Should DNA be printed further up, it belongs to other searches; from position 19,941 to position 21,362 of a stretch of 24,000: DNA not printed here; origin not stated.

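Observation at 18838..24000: A bona fide [NiFe]-hydrogenase module in full complex-I gene order, including a NuoA/ND3-like subunit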

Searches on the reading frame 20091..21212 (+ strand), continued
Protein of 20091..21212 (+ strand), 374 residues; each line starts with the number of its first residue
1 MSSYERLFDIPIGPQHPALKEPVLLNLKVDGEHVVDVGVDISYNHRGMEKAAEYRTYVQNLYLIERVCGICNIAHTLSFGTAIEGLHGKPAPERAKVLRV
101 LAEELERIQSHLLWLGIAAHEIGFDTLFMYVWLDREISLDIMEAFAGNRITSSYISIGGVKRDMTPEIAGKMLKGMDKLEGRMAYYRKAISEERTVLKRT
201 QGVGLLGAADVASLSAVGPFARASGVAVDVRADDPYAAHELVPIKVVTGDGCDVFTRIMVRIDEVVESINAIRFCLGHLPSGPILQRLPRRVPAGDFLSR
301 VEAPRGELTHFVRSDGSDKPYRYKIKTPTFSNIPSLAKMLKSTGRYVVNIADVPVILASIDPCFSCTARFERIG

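Call 39: search_protein_families(library=ncbifam, proteins=[L001:6915-8405:+, L001:8415-10448:+, L001:10451-11992:+], max_evalue=1e-20)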
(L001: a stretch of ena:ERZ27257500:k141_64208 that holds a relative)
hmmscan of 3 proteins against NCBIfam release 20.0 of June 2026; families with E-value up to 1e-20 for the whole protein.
L001:6915-8405:+ (497 aa): 72 families (the best 25 are shown)
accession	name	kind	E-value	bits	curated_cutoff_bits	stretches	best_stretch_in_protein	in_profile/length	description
NF006240.0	PRK08376.1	subfamily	2.2e-103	346.9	662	1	70-481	86-492/521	putative monovalent cation/H+ antiporter subunit D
NF005086.0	PRK06521.1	equivalog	4.8e-91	306.2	667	1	13-491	19-502/669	hydrogenase 4 subunit B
NF006241.0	PRK08377.1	equivalog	1.3e-81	275.1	645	1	9-479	11-461/494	NADH dehydrogenase subunit N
NF006418.0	PRK08667.1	equivalog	1.4e-75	255.1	794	1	11-481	15-486/644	hydrogenase membrane subunit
NF009306.0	PRK12663.1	equivalog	1.1e-70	238.9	542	1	3-486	6-472/498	Na+/H+ antiporter subunit D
NF005097.0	PRK06525.1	equivalog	2.4e-70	237.6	430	1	6-477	8-469/480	hydrogenase 4 subunit D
NF006419.0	PRK08668.1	equivalog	7.2e-70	236.4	617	1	33-489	27-475/613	NADH dehydrogenase subunit M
TIGR00940.1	2a6301s01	subfamily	4.3e-68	230.4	920.45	1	69-484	70-491/793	monovalent cation:proton antiporter subunit A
TIGR01770.1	NDH_I_N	subfamily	7.2e-66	223.1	332.6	1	5-484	5-470/472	NADH-quinone oxidoreductase subunit NuoN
NF009285.0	PRK12645.1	equivalog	5.3e-65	220.1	1028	1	68-485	72-496/804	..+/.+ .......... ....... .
TIGR01972.1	NDH_I_M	subfamily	9.9e-65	219.1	263.8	1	8-481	6-468/486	NADH-quinone oxidoreductase subunit M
NF005818.0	PRK07691.1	equivalog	8.5e-64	216.3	586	1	3-488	6-476/496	Na+/H+ antiporter subunit D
NF009288.0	PRK12648.1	equivalog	1.3e-63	215.5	1104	1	3-486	3-476/954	monovalent cation/H+ antiporter subunit A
NF009305.0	PRK12662.1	equivalog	1.5e-62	212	700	1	8-491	11-485/492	putative monovalent cation/H+ antiporter subunit D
NF009287.0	PRK12647.1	equivalog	1.8e-61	208.7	937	1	62-480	62-466/773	putative monovalent cation/H+ antiporter subunit A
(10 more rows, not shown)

L001:8415-10448:+ (678 aa): 44 families (the best 25 are shown)
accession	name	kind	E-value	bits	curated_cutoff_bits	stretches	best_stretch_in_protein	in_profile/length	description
NF005141.0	PRK06590.1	equivalog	6.1e-153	511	556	1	14-675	7-612/615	NADH-quinone oxidoreductase subunit L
TIGR01974.1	NDH_I_L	subfamily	3.2e-148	495.4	407.5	1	18-672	9-629/630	NADH-quinone oxidoreductase subunit L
NF040617.1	F420_dehyd_FpoL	exception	3.1e-103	346.7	1050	1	84-674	71-664/669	F420H2 dehydrogenase subunit FpoL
NF005626.0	PRK07376.1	equivalog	1.6e-97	327.4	963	1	18-629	14-629/675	NAD(P)H-quinone oxidoreductase subunit 5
NF009287.0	PRK12647.1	equivalog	2.2e-77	261.3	937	1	28-674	19-610/773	putative monovalent cation/H+ antiporter subunit A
NF009288.0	PRK12648.1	equivalog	4.8e-75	253.3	1104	1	15-523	6-474/954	monovalent cation/H+ antiporter subunit A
NF005097.0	PRK06525.1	equivalog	6.7e-73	246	430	1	12-486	5-449/480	hydrogenase 4 subunit D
NF009285.0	PRK12645.1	equivalog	6.6e-72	242.9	1028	1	88-518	74-491/804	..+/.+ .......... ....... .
TIGR00940.1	2a6301s01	subfamily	2.8e-68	231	920.45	1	82-519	65-488/793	monovalent cation:proton antiporter subunit A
NF009289.0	PRK12649.1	equivalog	2.1e-67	228.1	1117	1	41-519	37-484/789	putative monovalent cation/H+ antiporter subunit A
NF009290.0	PRK12650.1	equivalog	1.3e-65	221.9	980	1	36-529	25-481/966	DUF4040 family protein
NF009284.0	PRK12644.1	equivalog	5e-65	220.1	962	1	82-555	64-506/975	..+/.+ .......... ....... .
NF009286.0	PRK12646.1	equivalog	2.1e-64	218.4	1063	1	34-481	27-460/800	DUF4040 family protein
NF005633.0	PRK07390.1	subfamily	2.4e-55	188.3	676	1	29-674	31-608/613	NAD(P)H-quinone oxidoreductase subunit F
NF006240.0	PRK08376.1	subfamily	6.8e-55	186.9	662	1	16-519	11-491/521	putative monovalent cation/H+ antiporter subunit D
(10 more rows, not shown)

L001:10451-11992:+ (514 aa): 67 families (the best 25 are shown)
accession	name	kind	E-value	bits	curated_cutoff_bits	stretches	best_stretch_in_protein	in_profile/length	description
TIGR01972.1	NDH_I_M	subfamily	1.9e-83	280.8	263.8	1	93-507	73-473/486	NADH-quinone oxidoreductase subunit M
NF005097.0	PRK06525.1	equivalog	3e-62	210.9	430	1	30-496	8-470/480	hydrogenase 4 subunit D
NF009288.0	PRK12648.1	equivalog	1.5e-60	205.3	1104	1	31-508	7-477/954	monovalent cation/H+ antiporter subunit A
NF009287.0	PRK12647.1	equivalog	7.1e-60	203.4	937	1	87-507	65-472/773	putative monovalent cation/H+ antiporter subunit A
NF004500.0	PRK05846.1-4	equivalog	4.2e-57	194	550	1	91-506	76-492/525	NADH-quinone oxidoreductase subunit M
NF006240.0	PRK08376.1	subfamily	7.7e-57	193.4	662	1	97-506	89-496/521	putative monovalent cation/H+ antiporter subunit D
NF006419.0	PRK08668.1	equivalog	5.4e-56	190.6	617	1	27-506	3-471/613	NADH dehydrogenase subunit M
NF009212.0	PRK12561.1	subfamily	1.5e-55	188.9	645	1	137-508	114-487/531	NAD(P)H-quinone oxidoreductase subunit 4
TIGR01770.1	NDH_I_N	subfamily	4.4e-54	184.2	332.6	1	88-505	64-471/472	NADH-quinone oxidoreductase subunit NuoN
NF004501.0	PRK05846.1-5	subfamily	1e-50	172.9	598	1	145-506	121-473/492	NADH-quinone oxidoreductase subunit M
NF004445.0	PRK05777.2-3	equivalog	5e-50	170.9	408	1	48-505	33-467/475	NADH-quinone oxidoreductase subunit NuoN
NF004498.0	PRK05846.1-1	equivalog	5.1e-50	170.7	614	1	94-505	81-485/509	NADH-quinone oxidoreductase subunit M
NF004499.0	PRK05846.1-3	equivalog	8e-50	170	585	1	142-507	119-475/502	NADH-quinone oxidoreductase subunit M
TIGR00940.1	2a6301s01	subfamily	1.4e-49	169.1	920.45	1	31-509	5-496/793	monovalent cation:proton antiporter subunit A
NF009308.0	PRK12665.1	equivalog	1.5e-49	168.9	585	1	31-472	13-444/531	Na+/H+ antiporter subunit D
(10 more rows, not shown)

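Call 41: search_solved_structures(query=L001:6915-8405:+, max_evalue=1e-20, show_alignments=3)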
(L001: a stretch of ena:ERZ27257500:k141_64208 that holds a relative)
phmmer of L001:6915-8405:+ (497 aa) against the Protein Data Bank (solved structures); distinct sequences matched with E-value up to 1e-20: 59.
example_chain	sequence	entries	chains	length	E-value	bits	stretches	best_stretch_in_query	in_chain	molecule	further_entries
6cfw_H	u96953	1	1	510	1.4e-83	284.8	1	7-476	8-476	Monovalent cation/H+ antiporter subunit D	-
6u8y_H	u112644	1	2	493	2e-59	205.1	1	9-477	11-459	NADH dehydrogenase subunit N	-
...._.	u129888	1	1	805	1.8e-54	188.8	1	69-487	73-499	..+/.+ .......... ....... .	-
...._D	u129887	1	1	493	4.4e-47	164.4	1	4-472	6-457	Na+/H+ antiporter subunit D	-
6z16_A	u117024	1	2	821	9.3e-44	153.5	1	70-485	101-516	Multisubunit Na+/H+ antiporter, A subunit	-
4he8_L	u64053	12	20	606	1.4e-43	152.9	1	1-482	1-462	NADH-quinone oxidoreductase subunit 12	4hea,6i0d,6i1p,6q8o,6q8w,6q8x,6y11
6z16_D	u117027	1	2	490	1.4e-40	143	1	3-476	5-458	Multisubunit Na+/H+ antiporter, D subunit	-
9grx_F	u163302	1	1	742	3.2e-38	135.2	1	71-423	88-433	NAD(P)H-quinone oxidoreductase subunit 5, chloroplastic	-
7wff_F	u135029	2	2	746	5.7e-38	134.4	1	70-425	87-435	NAD(P)H-quinone oxidoreductase subunit 5, chloroplastic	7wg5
6u8y_X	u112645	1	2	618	3.7e-37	131.7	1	7-476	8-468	NADH dehydrogenase subunit M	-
6hum_F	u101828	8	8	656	1.5e-35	126.4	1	71-411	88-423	NADH dehydrogenase subunit 5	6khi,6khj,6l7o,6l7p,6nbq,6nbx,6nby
7eu3_F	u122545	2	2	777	5.7e-35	124.5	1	71-410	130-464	NAD(P)H-quinone oxidoreductase subunit F | NADH-plastoquinone oxidoreductase subunit 5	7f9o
7d3u_D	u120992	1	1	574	1.7e-34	123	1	9-435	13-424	Monovalent Na+/H+ antiporter subunit D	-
7z0s_C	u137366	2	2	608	5.4e-32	114.7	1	42-492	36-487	Formate hydrogenlyase subunit 3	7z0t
5cod_L1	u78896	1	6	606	1.8e-31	113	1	77-413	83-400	NADH-ubiquinone oxidoreductase chain 5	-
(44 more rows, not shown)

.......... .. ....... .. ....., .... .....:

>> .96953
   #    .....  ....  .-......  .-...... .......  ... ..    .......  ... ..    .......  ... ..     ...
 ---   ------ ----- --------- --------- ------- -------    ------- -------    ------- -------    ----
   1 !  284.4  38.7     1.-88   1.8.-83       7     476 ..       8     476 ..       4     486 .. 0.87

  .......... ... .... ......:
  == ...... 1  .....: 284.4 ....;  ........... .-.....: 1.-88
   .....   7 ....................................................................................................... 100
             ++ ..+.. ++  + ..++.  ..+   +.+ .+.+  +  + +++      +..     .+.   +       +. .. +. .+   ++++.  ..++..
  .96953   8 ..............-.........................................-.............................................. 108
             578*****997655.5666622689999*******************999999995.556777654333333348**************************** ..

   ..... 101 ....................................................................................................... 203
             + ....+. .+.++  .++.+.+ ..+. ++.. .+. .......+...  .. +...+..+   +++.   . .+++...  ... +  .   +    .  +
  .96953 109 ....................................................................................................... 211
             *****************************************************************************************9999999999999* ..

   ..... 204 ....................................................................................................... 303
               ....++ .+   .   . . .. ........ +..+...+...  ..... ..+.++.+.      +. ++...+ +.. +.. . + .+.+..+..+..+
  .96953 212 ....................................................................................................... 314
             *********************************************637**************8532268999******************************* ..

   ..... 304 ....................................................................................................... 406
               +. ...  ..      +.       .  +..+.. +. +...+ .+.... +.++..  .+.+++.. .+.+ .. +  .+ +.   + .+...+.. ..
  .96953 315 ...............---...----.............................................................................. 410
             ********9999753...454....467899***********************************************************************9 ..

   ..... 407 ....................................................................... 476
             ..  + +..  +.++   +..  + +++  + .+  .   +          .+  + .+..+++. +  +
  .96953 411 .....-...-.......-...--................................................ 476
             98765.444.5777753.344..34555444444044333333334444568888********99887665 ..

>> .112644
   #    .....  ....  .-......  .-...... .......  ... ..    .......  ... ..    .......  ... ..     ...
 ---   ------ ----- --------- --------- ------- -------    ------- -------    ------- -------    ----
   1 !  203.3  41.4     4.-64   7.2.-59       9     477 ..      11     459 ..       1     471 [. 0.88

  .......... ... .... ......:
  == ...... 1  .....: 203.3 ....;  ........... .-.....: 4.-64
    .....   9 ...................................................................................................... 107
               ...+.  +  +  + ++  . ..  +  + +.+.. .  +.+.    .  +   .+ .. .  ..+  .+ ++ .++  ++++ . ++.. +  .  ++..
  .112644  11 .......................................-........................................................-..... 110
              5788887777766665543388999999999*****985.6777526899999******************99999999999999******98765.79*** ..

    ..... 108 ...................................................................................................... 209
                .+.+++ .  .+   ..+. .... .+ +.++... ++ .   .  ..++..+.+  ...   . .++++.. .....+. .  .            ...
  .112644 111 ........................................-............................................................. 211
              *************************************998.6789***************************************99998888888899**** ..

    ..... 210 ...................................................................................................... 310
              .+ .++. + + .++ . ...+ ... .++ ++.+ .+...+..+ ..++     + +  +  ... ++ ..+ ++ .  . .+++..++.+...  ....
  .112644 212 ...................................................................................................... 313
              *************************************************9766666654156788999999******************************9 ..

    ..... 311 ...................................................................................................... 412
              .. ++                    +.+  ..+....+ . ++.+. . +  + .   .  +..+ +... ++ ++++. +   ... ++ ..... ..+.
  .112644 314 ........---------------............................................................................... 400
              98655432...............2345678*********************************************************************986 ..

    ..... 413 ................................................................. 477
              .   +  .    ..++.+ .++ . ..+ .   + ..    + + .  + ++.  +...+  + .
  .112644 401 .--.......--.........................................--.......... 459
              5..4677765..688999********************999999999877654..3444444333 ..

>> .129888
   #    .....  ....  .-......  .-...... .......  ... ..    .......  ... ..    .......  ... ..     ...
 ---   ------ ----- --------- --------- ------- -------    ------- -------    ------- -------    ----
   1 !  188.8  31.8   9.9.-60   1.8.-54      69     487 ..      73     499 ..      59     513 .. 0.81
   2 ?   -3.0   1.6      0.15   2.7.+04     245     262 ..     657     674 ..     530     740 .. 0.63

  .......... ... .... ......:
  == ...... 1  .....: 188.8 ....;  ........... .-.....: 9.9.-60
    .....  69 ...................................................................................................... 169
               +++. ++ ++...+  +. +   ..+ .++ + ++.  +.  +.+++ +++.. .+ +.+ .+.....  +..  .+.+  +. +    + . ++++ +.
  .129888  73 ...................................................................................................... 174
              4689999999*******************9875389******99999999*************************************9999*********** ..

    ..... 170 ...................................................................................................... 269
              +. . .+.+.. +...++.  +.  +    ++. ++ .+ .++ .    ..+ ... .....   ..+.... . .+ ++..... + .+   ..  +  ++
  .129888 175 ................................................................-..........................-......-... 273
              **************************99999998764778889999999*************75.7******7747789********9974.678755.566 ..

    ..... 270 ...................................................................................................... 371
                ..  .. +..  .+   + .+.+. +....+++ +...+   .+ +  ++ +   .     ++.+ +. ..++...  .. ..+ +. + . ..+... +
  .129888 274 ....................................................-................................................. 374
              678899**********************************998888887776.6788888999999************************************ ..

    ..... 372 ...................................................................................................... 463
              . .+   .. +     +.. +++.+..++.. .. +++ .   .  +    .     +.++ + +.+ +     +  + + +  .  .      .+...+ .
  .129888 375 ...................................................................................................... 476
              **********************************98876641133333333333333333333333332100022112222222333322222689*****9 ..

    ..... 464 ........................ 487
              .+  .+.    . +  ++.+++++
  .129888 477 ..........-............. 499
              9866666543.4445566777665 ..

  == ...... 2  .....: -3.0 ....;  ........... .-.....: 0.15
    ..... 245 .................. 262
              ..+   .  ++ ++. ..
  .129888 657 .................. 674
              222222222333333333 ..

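Call 42: find_encoding_contigs(protein=P0005, flank=10000, max_places=1)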
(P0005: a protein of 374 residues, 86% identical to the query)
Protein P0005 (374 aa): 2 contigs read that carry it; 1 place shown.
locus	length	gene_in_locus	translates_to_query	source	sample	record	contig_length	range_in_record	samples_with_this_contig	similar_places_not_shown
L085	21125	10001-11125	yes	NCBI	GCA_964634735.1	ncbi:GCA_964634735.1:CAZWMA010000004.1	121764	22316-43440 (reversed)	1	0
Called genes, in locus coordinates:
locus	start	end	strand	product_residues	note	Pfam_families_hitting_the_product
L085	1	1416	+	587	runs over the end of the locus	PF02874:ATP-synt_ab_N, PF16886:ATP-synt_ab_Xtn, PF00006:ATP-synt_ab, PF22919:ATP-synt_VA_C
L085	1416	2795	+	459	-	PF02874:ATP-synt_ab_N, PF00006:ATP-synt_ab, PF22919:ATP-synt_VA_C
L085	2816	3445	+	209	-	PF01813:ATP-synt_D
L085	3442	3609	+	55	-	-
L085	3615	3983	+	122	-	PF00137:ATP-synt_C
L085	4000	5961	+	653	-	PF01496:V_ATPase_I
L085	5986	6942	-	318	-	PF01992:vATP-synt_AC39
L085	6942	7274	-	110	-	-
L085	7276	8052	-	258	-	PF14801:TrmI-like_N (weak), PF01135:PCMT, PF08704:GCD14, PF08241:Methyltransf_11 (weak), PF13649:Methyltransf_25 (weak), PF13847:Methyltransf_31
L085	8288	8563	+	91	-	PF00708:Acylphosphatase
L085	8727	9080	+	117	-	PF00507:Oxidored_q4 (weak)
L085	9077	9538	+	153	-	PF01058:Oxidored_q6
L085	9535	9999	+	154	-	PF00329:Complex1_30kDa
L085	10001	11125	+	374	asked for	PF00374:NiFeSe_Hases (weak), PF00346:Complex1_49kDa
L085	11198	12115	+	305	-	PF00146:NADHdh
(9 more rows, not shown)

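Call 43: find_encoding_contigs(protein=P0008, flank=10000, max_places=1)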
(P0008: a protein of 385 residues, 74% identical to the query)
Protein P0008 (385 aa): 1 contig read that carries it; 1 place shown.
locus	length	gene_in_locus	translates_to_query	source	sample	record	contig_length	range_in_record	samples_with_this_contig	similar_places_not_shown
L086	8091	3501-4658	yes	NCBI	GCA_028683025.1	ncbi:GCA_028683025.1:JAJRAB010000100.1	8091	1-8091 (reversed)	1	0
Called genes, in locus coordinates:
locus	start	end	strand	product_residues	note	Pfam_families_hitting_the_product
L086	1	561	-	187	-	PF01992:vATP-synt_AC39 (weak)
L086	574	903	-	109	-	-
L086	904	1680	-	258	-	PF01135:PCMT, PF01596:Methyltransf_3 (faint), PF08704:GCD14, PF12847:Methyltransf_18 (weak), PF13649:Methyltransf_25 (faint), PF13847:Methyltransf_31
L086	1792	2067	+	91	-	PF00708:Acylphosphatase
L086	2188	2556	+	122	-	PF00507:Oxidored_q4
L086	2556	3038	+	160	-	PF01058:Oxidored_q6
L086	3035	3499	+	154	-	PF00329:Complex1_30kDa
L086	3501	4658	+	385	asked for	PF00374:NiFeSe_Hases, PF00346:Complex1_49kDa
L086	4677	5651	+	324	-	PF00146:NADHdh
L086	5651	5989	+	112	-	PF13534:Fer4_17 (faint), PF00037:Fer4 (weak), PF13237:Fer4_10, PF14697:Fer4_21, PF12837:Fer4_6 (weak), PF12838:Fer4_7, PF13187:Fer4_9, PF00037:Fer4 (weak), +2 more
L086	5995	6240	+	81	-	PF13244:MbhD, PF00499:Oxidored_q3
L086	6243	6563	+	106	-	-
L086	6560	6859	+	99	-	PF00420:Oxidored_q2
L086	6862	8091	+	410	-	PF00662:Proton_antipo_N, PF10125:NADHdeh_related (weak), PF00361:Proton_antipo_M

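Call 44: find_encoding_contigs(protein=P0010, flank=10000, max_places=1)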
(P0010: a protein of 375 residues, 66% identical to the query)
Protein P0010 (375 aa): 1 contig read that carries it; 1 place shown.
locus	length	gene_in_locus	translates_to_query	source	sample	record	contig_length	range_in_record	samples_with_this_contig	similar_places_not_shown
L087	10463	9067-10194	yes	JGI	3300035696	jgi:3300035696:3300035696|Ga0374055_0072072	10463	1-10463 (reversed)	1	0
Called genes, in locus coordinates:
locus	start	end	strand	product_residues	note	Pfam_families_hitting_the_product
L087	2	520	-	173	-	?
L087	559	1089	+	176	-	PF03266:NTPase_1, PF10649:DUF2478 (faint)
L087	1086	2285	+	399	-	PF02005:TRM, PF02475:TRM5-TYW2_MTfase (faint)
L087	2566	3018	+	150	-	PF02675:AdoMet_dc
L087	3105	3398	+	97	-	PF08827:DUF1805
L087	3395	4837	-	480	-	PF00587:tRNA-synt_2b, PF03129:HGTP_anticodon, PF09180:ProRS-C_1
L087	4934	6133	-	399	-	PF27218:MJ0043_C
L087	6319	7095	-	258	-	PF14801:TrmI-like_N (weak), PF01135:PCMT, PF08704:GCD14, PF01209:Ubie_methyltran (faint), PF08241:Methyltransf_11 (weak), PF13649:Methyltransf_25, PF13847:Methyltransf_31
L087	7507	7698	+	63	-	PF00708:Acylphosphatase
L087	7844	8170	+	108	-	PF00507:Oxidored_q4 (weak)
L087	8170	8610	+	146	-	PF01058:Oxidored_q6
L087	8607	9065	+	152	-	PF00329:Complex1_30kDa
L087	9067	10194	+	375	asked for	PF00374:NiFeSe_Hases, PF00346:Complex1_49kDa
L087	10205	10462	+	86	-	?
